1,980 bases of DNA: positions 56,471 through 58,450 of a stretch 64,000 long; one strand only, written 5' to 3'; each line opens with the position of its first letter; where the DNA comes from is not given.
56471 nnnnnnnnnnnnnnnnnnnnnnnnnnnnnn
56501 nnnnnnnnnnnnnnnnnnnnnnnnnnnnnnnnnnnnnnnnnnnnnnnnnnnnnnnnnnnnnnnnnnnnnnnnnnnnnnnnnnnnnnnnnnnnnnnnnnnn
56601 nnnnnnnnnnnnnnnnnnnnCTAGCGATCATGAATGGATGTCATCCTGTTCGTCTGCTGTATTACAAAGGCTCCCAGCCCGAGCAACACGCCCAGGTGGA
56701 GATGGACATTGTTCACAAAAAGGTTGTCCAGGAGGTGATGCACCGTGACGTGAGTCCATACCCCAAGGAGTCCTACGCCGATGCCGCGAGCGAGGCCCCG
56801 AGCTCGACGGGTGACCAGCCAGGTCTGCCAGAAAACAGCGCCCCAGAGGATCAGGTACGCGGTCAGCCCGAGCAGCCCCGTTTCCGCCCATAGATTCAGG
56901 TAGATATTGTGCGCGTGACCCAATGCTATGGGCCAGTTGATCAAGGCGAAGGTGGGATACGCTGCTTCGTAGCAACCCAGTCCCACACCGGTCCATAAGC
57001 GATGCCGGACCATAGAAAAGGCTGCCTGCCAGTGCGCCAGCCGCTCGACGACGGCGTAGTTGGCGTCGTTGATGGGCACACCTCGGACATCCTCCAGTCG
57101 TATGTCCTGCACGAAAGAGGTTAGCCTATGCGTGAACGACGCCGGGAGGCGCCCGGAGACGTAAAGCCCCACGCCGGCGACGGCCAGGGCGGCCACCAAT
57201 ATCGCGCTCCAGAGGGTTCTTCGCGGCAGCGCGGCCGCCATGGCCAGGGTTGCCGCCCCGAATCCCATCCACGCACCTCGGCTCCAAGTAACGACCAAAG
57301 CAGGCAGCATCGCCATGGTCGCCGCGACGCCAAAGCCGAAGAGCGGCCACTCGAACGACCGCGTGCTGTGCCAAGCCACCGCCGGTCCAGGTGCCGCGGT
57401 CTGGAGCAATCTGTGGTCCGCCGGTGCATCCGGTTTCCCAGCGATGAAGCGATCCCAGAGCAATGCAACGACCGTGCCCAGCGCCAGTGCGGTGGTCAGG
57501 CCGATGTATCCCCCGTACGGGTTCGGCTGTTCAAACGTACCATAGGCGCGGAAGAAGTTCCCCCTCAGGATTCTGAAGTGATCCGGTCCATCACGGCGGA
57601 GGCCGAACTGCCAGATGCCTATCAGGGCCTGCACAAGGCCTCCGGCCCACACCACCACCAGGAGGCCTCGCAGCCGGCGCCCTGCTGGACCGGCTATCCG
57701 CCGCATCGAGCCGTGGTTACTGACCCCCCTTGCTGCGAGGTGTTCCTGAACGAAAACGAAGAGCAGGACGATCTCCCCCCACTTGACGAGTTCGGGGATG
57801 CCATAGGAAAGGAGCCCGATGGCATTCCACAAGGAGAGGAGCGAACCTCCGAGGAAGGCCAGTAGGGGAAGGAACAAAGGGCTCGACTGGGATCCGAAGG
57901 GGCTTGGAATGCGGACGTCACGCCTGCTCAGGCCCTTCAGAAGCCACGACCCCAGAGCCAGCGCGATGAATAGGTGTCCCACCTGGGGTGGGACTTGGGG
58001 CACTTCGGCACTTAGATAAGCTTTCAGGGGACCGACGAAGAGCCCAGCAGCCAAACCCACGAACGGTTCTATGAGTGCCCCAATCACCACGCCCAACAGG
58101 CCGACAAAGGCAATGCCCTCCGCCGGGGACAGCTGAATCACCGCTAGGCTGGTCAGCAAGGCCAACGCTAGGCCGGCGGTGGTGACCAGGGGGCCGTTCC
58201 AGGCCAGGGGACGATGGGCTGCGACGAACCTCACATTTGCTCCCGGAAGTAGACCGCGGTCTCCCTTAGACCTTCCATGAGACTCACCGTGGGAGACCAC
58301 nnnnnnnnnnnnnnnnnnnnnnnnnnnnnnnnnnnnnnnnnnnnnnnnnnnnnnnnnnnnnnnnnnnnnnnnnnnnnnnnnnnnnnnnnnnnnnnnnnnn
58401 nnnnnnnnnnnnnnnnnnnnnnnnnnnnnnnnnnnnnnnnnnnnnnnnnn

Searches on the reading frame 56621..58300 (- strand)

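Call 112: search_protein_families(library=pfam, proteins=[window:56621-58300:-], max_evalue=0.00001)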
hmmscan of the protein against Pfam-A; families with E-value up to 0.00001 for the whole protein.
window:56621-58300:- (559 aa): 1 family
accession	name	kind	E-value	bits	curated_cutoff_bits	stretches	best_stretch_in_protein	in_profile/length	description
PF04932.20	Wzy_C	-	7.2e-20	71.7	31.7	1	327-483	2-149/149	O-Antigen ligase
